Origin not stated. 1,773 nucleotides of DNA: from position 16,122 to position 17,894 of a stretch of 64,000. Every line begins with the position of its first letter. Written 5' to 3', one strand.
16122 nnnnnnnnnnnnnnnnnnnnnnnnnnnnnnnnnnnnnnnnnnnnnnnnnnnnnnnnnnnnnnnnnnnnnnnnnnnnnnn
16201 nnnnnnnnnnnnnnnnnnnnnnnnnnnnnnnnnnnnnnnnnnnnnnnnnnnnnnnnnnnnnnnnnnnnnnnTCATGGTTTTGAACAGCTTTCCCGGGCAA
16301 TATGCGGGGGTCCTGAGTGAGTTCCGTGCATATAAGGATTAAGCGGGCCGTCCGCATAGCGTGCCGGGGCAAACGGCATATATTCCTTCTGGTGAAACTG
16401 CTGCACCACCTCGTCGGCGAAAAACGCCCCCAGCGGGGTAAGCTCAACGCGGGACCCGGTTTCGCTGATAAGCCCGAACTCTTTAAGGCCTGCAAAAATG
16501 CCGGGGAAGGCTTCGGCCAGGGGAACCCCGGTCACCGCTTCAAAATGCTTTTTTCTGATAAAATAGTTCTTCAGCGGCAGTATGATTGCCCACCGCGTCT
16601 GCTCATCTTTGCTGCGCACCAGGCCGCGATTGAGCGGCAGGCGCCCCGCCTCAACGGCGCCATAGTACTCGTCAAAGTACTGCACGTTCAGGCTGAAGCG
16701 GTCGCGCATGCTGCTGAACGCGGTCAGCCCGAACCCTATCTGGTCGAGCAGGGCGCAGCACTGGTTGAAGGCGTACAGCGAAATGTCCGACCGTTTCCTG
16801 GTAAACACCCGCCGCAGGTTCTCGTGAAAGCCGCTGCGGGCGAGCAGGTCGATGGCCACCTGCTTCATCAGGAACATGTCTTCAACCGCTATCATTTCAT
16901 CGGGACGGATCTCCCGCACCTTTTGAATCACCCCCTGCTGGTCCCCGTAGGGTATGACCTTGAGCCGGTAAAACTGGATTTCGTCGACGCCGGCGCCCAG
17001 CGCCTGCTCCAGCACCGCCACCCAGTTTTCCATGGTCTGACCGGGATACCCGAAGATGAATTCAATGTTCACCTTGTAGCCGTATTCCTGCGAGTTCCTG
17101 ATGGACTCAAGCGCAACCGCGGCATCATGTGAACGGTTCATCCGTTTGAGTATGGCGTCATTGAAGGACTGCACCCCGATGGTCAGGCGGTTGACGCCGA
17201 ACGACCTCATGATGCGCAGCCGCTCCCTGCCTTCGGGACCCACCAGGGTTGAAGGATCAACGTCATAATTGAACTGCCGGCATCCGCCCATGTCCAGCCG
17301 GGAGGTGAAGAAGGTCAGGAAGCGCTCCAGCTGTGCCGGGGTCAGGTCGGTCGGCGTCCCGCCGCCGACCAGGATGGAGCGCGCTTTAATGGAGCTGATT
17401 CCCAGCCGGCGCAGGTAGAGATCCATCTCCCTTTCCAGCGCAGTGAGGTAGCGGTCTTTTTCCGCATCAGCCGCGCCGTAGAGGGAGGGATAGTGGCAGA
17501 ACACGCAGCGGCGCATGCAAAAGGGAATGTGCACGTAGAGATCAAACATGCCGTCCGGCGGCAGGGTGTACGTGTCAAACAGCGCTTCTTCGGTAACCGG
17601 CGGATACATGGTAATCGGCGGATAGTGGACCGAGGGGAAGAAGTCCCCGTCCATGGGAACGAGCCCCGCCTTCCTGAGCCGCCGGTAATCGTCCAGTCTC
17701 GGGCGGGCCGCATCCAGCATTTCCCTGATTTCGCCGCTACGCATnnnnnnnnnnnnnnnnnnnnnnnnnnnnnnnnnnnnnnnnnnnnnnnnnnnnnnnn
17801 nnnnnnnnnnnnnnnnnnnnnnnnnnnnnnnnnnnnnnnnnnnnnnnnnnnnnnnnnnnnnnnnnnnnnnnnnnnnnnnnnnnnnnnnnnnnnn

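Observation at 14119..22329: Candidate uncharacterised biosynthetic/export cluster: two radical SAM enzymes, a tandem methyltransferase and two transport systems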

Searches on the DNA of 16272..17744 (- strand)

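Call 28: search_rna_families(sources=[L002, L017, L029, L045, L027, L033, L072], threshold=gathering)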
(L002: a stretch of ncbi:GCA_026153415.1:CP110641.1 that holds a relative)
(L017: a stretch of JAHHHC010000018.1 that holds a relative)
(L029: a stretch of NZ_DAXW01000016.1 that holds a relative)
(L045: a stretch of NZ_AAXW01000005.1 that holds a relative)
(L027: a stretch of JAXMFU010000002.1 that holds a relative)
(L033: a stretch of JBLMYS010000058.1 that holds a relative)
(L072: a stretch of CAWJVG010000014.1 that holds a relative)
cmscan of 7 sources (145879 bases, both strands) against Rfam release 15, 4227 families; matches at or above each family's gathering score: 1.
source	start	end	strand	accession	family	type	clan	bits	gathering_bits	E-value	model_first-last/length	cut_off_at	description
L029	8452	8524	+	RF00005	tRNA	Gene; tRNA;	CL00001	72.7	29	1.3e-13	1-71/71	no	tRNA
